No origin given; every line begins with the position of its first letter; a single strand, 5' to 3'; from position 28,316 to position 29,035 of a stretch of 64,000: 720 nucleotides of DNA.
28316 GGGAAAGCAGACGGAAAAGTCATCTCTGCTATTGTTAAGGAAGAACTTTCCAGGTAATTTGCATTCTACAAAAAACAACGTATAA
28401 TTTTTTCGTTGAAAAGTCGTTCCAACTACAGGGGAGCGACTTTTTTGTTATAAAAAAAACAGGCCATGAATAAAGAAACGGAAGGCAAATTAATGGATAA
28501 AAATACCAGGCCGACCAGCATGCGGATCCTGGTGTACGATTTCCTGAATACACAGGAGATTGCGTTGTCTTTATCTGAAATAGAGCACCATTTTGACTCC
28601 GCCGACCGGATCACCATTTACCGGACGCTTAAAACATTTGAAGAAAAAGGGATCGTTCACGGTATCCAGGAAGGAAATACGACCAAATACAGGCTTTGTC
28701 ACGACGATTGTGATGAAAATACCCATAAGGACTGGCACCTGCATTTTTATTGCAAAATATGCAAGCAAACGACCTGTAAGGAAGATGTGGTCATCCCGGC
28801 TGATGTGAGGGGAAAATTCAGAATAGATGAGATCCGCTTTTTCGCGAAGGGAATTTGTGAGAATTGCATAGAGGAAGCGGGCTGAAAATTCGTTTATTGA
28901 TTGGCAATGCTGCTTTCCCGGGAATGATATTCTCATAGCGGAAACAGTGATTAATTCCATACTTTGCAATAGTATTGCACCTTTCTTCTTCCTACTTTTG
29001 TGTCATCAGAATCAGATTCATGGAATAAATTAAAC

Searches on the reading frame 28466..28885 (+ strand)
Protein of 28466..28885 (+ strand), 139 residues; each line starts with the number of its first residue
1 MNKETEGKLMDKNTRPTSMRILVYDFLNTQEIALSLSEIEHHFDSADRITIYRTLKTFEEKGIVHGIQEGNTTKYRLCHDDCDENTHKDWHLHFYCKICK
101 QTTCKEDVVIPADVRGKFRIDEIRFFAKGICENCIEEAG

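Call 6: search_protein_families(library=pfam, proteins=[window:28466-28885:+])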
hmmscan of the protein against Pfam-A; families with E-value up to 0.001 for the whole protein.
window:28466-28885:+ (139 aa): 1 family
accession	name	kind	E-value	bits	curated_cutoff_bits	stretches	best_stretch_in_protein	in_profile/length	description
PF01475.25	FUR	-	7.3e-06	26.6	23.1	1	14-103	4-91/121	Ferric uptake regulator family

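Call 7: search_protein_families(library=ncbifam, proteins=[window:28466-28885:+])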
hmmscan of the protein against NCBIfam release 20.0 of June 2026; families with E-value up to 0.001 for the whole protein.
window:28466-28885:+ (139 aa): 5 families
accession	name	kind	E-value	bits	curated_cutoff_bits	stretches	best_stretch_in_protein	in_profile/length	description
NF008646.0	PRK11639.1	equivalog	9.9e-08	31.9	167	1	10-136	18-148/171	zinc uptake transcriptional repressor Zur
NF052545.1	TransRegPerRClab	equivalog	2.2e-07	30.9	180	1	8-137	7-137/138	transcriptional regulator PerR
NF051892.1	TransRegFurBacil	equivalog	1.3e-05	25.3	220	1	25-137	36-146/149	ferric iron uptake transcriptional regulator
NF047462.1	FUR_perox_PerRA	exception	4.4e-05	24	200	1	10-68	13-75/142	peroxide-responsive transcriptional repressor PerRA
NF047406.1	TransRegPerRTherm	equivalog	0.00032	20.9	200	1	44-136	38-127/130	manganese-dependent transcriptional regulator PerR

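Call 8: find_homologous_proteins(query=window:28466-28885:+, max_evalue=0.00001)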
Query window:28466-28885:+ (139 aa): 464 proteins with E <= 0.00001 among 468 candidates; the best 120 are listed.
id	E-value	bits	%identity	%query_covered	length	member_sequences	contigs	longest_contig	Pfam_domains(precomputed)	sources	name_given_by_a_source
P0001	2.6e-91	321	100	100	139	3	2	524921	PF01475.26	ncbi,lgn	-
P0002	8.0e-79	280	87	99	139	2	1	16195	PF01475.26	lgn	-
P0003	5.3e-77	274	87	99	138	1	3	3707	PF01475.26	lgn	-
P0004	1.6e-74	266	83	99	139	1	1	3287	PF01475.26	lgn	-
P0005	1.0e-71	257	78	99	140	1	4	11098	PF01475.26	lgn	-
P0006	8.8e-71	254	80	99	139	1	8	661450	PF01475.26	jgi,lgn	jgi:Fur family ferric uptake transcriptional regulator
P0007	2.8e-70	253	74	99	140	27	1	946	PF01475.26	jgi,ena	jgi:Fur family ferric uptake transcriptional regulator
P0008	3.0e-70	252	77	99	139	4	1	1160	PF01475.26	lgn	-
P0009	4.3e-70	252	78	99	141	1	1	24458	PF01475.26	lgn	-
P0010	6.7e-70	251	78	99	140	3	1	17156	PF01475.26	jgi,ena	jgi:Fur family ferric uptake transcriptional regulator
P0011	6.9e-70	251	79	98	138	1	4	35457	PF01475.26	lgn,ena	-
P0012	8.7e-70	251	79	97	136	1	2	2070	PF01475.26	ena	-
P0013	1.1e-69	251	77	99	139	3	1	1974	PF01475.26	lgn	-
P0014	1.5e-69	250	79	97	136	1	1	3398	PF01475.26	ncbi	-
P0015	1.6e-69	250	79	97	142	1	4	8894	PF01475.26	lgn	-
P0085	3.9e-65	236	73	99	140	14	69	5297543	-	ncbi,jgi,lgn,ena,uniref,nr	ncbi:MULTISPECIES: Fur family transcriptional regulator [Sphingobacterium]|jgi:Fur family ferric upt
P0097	1.9e-64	234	72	99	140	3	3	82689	-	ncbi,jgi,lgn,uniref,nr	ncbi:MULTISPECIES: Fur family transcriptional regulator [Salegentibacter]|uniref:Fur family transcri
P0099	2.2e-64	233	72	99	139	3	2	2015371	PF01475.26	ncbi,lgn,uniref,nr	ncbi:Fur family transcriptional regulator [Pontibacter indicus]|uniref:Fur family transcriptional re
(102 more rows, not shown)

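Call 10: find_related_loci(query=A1, collection=genome_contigs, flank=4000)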
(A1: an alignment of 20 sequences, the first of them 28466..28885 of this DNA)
Query A1 (139 aa) in genome_contigs; peptide patterns used: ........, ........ (x = any residue, [..] = any of these).
600 stretches matched a pattern (row limit reached: there are more); 581 encode a relative of the query (tblastn E <= 1e-3); the best 80 are kept; 80 distinct loci.
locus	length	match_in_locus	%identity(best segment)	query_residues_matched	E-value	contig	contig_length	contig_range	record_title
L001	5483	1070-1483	78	1-138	5e-75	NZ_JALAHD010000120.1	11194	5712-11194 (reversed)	MAG: Chryseobacterium sp. isolate feces_ps_bin.7 k141_19811, whole genome shotgun sequence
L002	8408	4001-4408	80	1-136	2e-74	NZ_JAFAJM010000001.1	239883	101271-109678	MAG: Chryseobacterium sp. isolate CP_BE_BS_R2_16 BE_BS_R2_k147_2602590, whole genome shotgun sequence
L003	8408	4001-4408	79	1-136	5e-74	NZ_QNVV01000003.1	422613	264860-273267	Chryseobacterium pennipullorum strain 7_F195 CONTIG03, whole genome shotgun sequence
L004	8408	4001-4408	79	1-136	4e-74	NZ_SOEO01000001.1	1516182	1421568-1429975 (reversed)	Epilithonimonas xixisoli strain CGMCC 1.12802 Ga0171576_101, whole genome shotgun sequence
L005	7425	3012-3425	78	1-138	8e-74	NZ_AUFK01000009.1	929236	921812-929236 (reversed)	Epilithonimonas caeni DSM 17710 K319DRAFT_scaffold00001.1_C, whole genome shotgun sequence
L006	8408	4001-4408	80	1-136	6e-74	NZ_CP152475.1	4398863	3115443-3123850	Chryseobacterium sp. POE27 chromosome, complete genome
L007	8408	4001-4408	79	1-136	1e-73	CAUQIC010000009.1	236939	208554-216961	MAG TPA_asm: uncultured Chryseobacterium sp. isolate ERR9968906_bin.50_MetaWRAP_v1.3_MAG genome assembly, contig: ERZ216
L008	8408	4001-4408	79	1-136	1e-73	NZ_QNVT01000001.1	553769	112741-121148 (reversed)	Chryseobacterium pennae strain 1_F178 CONTIG01, whole genome shotgun sequence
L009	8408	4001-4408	79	1-136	1e-73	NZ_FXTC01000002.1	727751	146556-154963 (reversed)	Chryseobacterium rhizoplanae strain DSM 29371, whole genome shotgun sequence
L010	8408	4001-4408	79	1-136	8e-74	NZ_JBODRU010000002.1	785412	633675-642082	Chryseobacterium sp. JK1 JK1_2, whole genome shotgun sequence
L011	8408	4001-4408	79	1-136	1e-73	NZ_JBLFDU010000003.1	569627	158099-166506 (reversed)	Chryseobacterium sp. T20 NODE_3_length_569627_cov_88.935830, whole genome shotgun sequence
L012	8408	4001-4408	79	1-136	1e-73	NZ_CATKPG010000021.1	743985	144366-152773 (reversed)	Chryseobacterium sp. IT-36CA2 EMIT036CA2_Contig_3, whole genome shotgun sequence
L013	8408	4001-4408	79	1-136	1e-73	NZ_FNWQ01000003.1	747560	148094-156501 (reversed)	Chryseobacterium culicis strain DSM 23031, whole genome shotgun sequence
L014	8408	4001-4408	80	1-136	9e-74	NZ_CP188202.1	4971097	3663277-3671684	Chryseobacterium sp. CBSDS_008 chromosome, complete genome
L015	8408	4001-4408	79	1-136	3e-73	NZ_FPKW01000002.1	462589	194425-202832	Chryseobacterium limigenitum strain SUR2, whole genome shotgun sequence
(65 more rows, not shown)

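Call 21: find_encoding_contigs(protein=P0001, flank=3000, max_places=3)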
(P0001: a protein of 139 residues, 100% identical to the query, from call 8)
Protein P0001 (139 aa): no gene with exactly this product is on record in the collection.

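Call 22: find_encoding_contigs(protein=P0085, flank=4000, max_places=3)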
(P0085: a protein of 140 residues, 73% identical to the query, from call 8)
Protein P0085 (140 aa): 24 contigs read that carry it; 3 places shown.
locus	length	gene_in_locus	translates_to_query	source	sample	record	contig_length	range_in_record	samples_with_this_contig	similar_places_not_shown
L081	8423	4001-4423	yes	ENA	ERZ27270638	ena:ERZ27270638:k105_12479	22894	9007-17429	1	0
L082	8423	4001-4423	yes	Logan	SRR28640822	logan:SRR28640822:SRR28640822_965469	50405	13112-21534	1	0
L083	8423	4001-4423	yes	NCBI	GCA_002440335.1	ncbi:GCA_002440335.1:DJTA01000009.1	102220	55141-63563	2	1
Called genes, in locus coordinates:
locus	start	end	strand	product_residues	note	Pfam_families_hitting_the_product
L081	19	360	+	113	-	PF01638:HxlR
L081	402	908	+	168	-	PF13302:Acetyltransf_3, PF13420:Acetyltransf_4 (weak), PF00583:Acetyltransf_1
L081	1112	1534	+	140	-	PF00293:NUDIX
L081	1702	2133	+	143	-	-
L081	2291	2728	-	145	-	PF02082:Rrf2, PF03444:WHD_HrcA (faint)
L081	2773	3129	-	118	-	-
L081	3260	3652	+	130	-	-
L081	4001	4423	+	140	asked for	-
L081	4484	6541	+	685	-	PF00122:E1-E2_ATPase, PF00702:Hydrolase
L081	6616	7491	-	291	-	-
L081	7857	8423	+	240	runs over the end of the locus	PF13668:Ferritin_2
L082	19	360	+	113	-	PF01638:HxlR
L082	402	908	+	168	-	PF13302:Acetyltransf_3, PF13420:Acetyltransf_4 (faint), PF00583:Acetyltransf_1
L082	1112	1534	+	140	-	PF00293:NUDIX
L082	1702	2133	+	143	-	-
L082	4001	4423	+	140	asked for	-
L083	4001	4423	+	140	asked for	-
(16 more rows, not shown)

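Call 23: find_encoding_contigs(protein=P0099, flank=4000, max_places=2)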
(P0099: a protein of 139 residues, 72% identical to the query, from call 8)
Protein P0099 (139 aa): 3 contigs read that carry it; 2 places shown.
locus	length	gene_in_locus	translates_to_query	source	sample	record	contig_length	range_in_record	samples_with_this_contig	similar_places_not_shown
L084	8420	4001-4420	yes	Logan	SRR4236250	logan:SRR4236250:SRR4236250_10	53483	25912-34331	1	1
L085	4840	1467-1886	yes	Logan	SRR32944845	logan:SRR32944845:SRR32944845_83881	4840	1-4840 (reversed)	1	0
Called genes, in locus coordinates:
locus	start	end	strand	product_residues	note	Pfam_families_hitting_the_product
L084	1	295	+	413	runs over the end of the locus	-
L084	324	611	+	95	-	-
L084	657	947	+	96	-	-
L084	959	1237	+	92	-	-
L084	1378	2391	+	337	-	PF03486:HI0933_like (faint), PF07992:Pyr_redox_2, PF13738:Pyr_redox_3, PF00070:Pyr_redox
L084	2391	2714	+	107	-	PF00111:Fer2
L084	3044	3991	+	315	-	PF01545:Cation_efflux, PF16916:ZT_dimer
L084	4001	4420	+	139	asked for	PF01475:FUR (weak)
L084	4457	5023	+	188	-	PF14300:DMP19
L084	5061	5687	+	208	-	PF05724:TPMT, PF13489:Methyltransf_23, PF13649:Methyltransf_25, PF13847:Methyltransf_31 (weak), PF08241:Methyltransf_11, PF08242:Methyltransf_12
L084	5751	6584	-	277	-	PF12833:HTH_18, PF00165:HTH_AraC (weak)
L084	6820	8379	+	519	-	PF00171:Aldedh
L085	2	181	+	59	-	?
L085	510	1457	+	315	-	PF01545:Cation_efflux, PF16916:ZT_dimer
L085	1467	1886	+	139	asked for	PF01475:FUR (weak)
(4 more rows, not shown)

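Call 24: find_encoding_contigs(protein=P0097, flank=4000, max_places=2)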
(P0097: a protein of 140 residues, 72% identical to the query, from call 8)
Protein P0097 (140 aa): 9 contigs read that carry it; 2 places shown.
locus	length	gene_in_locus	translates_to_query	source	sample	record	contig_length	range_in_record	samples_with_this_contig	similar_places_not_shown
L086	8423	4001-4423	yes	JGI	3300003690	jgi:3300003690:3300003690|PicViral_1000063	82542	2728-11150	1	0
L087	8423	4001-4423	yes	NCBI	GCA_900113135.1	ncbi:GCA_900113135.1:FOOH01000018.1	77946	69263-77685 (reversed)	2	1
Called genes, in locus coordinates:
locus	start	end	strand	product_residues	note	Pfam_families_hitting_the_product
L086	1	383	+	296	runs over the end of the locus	PF13505:OMP_b-brl (faint), PF13568:OMP_b-brl_2 (weak)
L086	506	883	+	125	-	-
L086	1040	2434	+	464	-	-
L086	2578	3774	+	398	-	PF03572:Peptidase_S41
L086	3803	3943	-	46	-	-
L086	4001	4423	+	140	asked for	-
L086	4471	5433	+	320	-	PF01545:Cation_efflux, PF16916:ZT_dimer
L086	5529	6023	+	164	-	PF08877:MepB-like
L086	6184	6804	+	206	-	PF02586:SRAP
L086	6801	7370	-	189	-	-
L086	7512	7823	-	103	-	PF01695:IstB_IS21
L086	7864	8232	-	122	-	PF01695:IstB_IS21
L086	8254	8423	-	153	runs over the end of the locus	-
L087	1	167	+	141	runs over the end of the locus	PF02371:Transposase_20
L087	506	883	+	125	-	-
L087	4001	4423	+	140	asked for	-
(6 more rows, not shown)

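Call 31: search_solved_structures(query=window:28466-28885:+, max_evalue=1, show_alignments=3)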
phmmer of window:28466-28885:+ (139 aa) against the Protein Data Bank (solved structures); distinct sequences matched with E-value up to 1: 16.
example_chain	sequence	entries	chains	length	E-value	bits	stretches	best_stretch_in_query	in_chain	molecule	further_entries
4mtd_A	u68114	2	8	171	2.2e-05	27.6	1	10-136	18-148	Zinc uptake regulation protein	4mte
3eyy_A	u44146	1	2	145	5.7e-05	26.3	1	8-134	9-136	Putative iron uptake regulatory protein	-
6dk4_A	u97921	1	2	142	0.01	18.9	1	20-99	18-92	Ferric uptake regulation protein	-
5nl9_A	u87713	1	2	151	0.014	18.5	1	38-75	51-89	Transcriptional regulator (FUR family)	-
3mwm_A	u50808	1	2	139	0.051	16.7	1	25-103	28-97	Putative metal uptake regulation protein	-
7vo0_G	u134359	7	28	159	0.068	16.3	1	25-103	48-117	Putative metal uptake regulation protein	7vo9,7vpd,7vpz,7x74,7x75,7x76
8a0d_A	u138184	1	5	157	0.071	16.2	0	53-91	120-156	Allergen lipocalin Cav p 1 isoform 1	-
2fe3_A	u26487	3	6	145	0.27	14.3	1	37-136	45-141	Peroxide operon regulator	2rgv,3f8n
4raz_A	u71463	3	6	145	0.54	13.4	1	5-70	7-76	DNA-binding transcriptional dual regulator of siderophore biosynthesis and transport(Fur f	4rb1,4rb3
7cso_A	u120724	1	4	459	0.71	13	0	18-102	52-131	Rho guanine nucleotide exchange factor 16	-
6d57_A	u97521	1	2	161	0.75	12.9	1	47-110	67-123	Ferric uptake regulation protein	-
4ets_A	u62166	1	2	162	0.76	12.9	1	47-110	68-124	Ferric uptake regulation protein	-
7csr_A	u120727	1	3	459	0.77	12.9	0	18-102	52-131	Rho guanine nucleotide exchange factor 16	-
7csp_A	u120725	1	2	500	0.82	12.8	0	18-102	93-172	Rho guanine nucleotide exchange factor 16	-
5fd5_A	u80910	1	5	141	0.93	12.6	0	14-76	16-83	Ferric uptake regulation protein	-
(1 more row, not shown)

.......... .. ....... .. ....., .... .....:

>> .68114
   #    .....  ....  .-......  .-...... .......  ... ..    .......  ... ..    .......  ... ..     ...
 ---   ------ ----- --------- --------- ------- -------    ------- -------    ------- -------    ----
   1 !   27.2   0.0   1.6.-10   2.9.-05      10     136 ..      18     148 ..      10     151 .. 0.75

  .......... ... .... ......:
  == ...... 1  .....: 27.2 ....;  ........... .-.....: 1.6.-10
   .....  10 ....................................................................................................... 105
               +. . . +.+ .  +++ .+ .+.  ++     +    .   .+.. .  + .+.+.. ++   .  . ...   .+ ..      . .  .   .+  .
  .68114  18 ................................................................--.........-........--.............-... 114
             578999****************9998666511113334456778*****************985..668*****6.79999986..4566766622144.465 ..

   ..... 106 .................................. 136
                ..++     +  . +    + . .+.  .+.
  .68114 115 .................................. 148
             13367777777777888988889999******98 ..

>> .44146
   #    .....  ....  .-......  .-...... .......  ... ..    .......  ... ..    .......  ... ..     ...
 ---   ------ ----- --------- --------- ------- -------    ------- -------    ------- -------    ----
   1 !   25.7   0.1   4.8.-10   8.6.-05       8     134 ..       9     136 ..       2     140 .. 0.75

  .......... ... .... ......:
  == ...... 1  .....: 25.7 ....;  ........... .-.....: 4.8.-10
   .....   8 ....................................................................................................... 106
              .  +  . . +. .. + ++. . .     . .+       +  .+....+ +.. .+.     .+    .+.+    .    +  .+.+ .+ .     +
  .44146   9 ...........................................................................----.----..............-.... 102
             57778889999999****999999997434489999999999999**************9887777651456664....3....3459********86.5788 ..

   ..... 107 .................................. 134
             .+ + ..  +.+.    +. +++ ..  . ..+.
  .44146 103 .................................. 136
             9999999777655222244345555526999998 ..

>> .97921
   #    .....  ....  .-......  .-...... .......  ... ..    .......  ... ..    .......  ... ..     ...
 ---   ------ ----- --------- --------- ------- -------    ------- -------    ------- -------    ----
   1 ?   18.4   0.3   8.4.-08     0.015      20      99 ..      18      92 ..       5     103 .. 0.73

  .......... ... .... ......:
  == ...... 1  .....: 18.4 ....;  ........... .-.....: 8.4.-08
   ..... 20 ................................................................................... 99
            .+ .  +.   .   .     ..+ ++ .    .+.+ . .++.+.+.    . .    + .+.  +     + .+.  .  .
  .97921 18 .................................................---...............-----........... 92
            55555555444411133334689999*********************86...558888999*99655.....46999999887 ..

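Call 41: predict_structure(alignment_id=A1)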
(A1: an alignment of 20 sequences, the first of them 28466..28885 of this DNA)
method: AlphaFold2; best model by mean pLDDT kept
length: 139 residues; sequences in the alignment: 20
mean_pLDDT: 78.3   pTM: 0.68
mean pLDDT of the five models: 78.3, 74.5, 69.9, 58.7, 55.4
residues with pLDDT >= 90: 48; 70-90: 54; 50-70: 30; < 50: 7
segments of 3 or more residues with pLDDT < 50: 117-122
pLDDT, mean of each block of 10 residues (from residue 1): 88 92 94 91 86 93 83 85 69 72 64 50 59 70
secondary structure, 60 per line:
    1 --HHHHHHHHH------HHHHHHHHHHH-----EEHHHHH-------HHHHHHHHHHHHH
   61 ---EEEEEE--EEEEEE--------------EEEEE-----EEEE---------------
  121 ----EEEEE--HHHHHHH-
elements in order: H3-11 H18-28 H36-40 H48-60 E64-69 E72-77 E92-96 E102-105 E125-129 H132-138

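Call 45: fold_search(model_id=the predicted structure, library=pdb)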
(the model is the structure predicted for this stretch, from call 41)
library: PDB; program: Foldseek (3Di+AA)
matches with E <= 10: 1409; with E <= 0.001: 65
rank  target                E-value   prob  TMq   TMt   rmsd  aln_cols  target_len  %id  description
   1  9a4a_B                1.7e-08  1.00  0.69  0.65   4.0       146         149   21  Model of YLAN-FUR by crosslinking MS and deep learning (released 2024-09-18)
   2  4mtd_C                7.6e-08  1.00  0.72  0.68   3.5       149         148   25  Zinc Uptake Regulator Complexed With Zinc AND DNA (released 2014-11-05)
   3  4mtd_D                2.0e-07  1.00  0.71  0.66   3.8       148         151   24  Zinc Uptake Regulator Complexed With Zinc AND DNA (released 2014-11-05)
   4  3f8n_A                2.6e-07  1.00  0.70  0.71   3.3       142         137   19  Crystal structure of PerR-Zn-Mn (released 2009-06-16)
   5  3f8n_B                2.6e-07  1.00  0.68  0.69   3.6       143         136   21  Crystal structure of PerR-Zn-Mn (released 2009-06-16)
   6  4mtd_A                3.8e-07  1.00  0.72  0.68   3.3       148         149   26  Zinc Uptake Regulator Complexed With Zinc AND DNA (released 2014-11-05)
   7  2fe3_B                4.6e-07  1.00  0.49  0.47  14.7       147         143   20  The crystal structure of bacillus subtilis PerR-Zn reveals a novel Zn(Cys)4 Structural redox switch (released 2006-12-19)
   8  2w57_A                5.5e-07  1.00  0.67  0.70   3.5       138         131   21  Crystal structure of the Vibrio cholerae ferric uptake regulator (Fur) reveals structural rearrangement of the DNA-bin (released 2009-01-20)
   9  4mtd_B                7.2e-07  1.00  0.72  0.67   3.5       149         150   25  Zinc Uptake Regulator Complexed With Zinc AND DNA (released 2014-11-05)
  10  2xig_C                7.6e-07  1.00  0.58  0.55   5.0       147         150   16  The structure of the Helicobacter pylori ferric uptake regulator Fur reveals three functional metal binding sites (released 2011-01-19)
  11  4i7h_B                1.2e-06  1.00  0.45  0.42  15.3       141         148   22  Structural basis for peroxide sensing and gene regulation by PerR from Streptococcus pyogenes (released 2013-05-08)
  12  2fe3_A                1.3e-06  1.00  0.49  0.48  14.8       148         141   21  The crystal structure of bacillus subtilis PerR-Zn reveals a novel Zn(Cys)4 Structural redox switch (released 2006-12-19)
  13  2rgv_B                1.3e-06  1.00  0.49  0.47  14.6       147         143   19  The crystal structure of PerR-Ox highlights 2-oxo-Histidine formation (released 2008-10-14)
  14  4i7h_A                1.3e-06  1.00  0.45  0.42  15.4       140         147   22  Structural basis for peroxide sensing and gene regulation by PerR from Streptococcus pyogenes (released 2013-05-08)
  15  7dh8                  1.5e-06  1.00  0.71  0.70   3.2       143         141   20  Crystal structure of holo XcZur (released 2021-06-09)
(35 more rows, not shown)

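Call 64: search_dna_similar(query=window:28466-28885:+, collection=plasmids, mode=protein, max_rows=15)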
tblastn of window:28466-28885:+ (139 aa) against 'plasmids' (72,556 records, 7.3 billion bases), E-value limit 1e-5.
Records with a match: 20; places in all: 20; records where one place covers at least 80% of the query: 20.
Best place of each record, by identity: 60-80% 2; <60% 18.
By first word of the organism name: Hymenobacter 6; Flavobacterium 2; Adhaeribacter 2; Bacteroides 2; Parabacteroides 2; Pontibacter 1; Flammeovirga 1; Bernardetia 1; Phocaeicola 1; Ilyobacter 1; and 1 more.
By predicted mobility (MOB-suite, as given by PLSDB): non-mobilizable 18; mobilizable 2.
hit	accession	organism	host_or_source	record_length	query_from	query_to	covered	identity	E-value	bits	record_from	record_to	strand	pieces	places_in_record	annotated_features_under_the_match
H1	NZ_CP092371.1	Flavobacterium sp. CBA20B-1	cell culture,gut of an abalone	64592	1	138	99%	71.7%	3e-63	215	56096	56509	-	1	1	transcriptional repressor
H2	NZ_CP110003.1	Flavobacterium sp. N2155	Single cell,Gut of an ablaone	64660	1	138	99%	71.7%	3e-63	215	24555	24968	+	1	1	transcriptional repressor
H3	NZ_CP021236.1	Pontibacter actiniarum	Whole organism,unidentified actinians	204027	1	135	97%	47.4%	3e-34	132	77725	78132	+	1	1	transcriptional repressor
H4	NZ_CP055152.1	Adhaeribacter radiodurans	Cell culture,rhizospheric soil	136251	1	134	96%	46.3%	4e-33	129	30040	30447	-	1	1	transcriptional repressor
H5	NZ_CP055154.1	Adhaeribacter swui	Cell culture,Mud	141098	1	134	96%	45.6%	5e-33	128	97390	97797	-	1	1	Fur family transcriptional regulator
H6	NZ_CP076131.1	Flammeovirga kamogawensis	single bacterial isolate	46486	2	134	96%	43.7%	2e-27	112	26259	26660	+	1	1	transcriptional repressor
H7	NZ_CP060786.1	Hymenobacter qilianensis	single bacterial strain,ermafrost ...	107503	1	137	99%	40.3%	1e-29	119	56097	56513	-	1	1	transcriptional repressor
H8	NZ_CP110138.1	Hymenobacter sp. YIM 151858-1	whole organism,soil sample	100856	1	134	96%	41.2%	7e-30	119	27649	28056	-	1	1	transcriptional repressor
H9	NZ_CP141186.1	Hymenobacter sp. GOD-10R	single cell,Crepidiastrum sonchifolium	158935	1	136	98%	39.9%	2e-28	115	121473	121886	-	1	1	transcriptional repressor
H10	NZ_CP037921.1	Hymenobacter radiodurans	single cell,soil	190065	1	136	98%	39.9%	6e-28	114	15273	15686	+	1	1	transcriptional repressor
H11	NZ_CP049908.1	Hymenobacter sp. HDW8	single bacterial strain,Siniperca ...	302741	1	136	98%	39.9%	6e-28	114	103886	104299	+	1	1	transcriptional repressor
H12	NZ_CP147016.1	Bernardetia sp. MNP-M8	grean alga,grean algae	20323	1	134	96%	40.4%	4e-25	105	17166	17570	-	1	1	transcriptional repressor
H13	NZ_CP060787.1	Hymenobacter qilianensis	single bacterial strain,ermafrost ...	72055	1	131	94%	39.9%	9e-27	110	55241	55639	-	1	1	transcriptional repressor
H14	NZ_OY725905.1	Bacteroides finegoldii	-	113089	8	134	91%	35.7%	9e-15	77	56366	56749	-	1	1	transcriptional repressor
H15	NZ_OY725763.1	Parabacteroides distasonis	-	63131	9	134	91%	34.6%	2e-13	73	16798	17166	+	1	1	transcriptional repressor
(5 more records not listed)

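Call 65: get_annotated_region(hit=H14, flank=4000)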
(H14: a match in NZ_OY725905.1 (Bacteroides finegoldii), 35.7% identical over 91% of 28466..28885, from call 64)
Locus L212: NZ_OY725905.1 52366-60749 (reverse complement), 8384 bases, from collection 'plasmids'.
description: Bacteroides finegoldii strain Bacteroides finegoldii TSDC17.2-1.1 plasmid 3, complete sequence
organism: Bacteroides finegoldii (NCBI taxid 338188)
taxonomy: Bacteria; Bacteroidota; Bacteroidia; Bacteroidales; Bacteroidaceae; Bacteroides; Bacteroides finegoldii
host: -; source: -; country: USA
typing (MOB-suite, as given by PLSDB): non-mobilizable
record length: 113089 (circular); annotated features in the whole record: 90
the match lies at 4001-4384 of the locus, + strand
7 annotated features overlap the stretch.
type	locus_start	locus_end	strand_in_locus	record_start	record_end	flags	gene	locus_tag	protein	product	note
CDS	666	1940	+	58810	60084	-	-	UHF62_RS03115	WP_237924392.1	ATP-binding protein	-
CDS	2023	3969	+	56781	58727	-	-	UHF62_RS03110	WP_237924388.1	heavy metal translocating P-type ATPase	-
CDS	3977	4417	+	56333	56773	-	-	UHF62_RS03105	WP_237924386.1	transcriptional repressor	-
CDS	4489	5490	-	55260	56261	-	-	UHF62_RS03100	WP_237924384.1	malate dehydrogenase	-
CDS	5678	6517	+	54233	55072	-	-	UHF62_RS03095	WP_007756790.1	S1-like domain-containing RNA-binding protein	-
CDS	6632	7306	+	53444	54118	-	-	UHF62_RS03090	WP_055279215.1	DUF4476 domain-containing protein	-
CDS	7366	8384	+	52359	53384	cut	-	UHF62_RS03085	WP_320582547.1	hypothetical protein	-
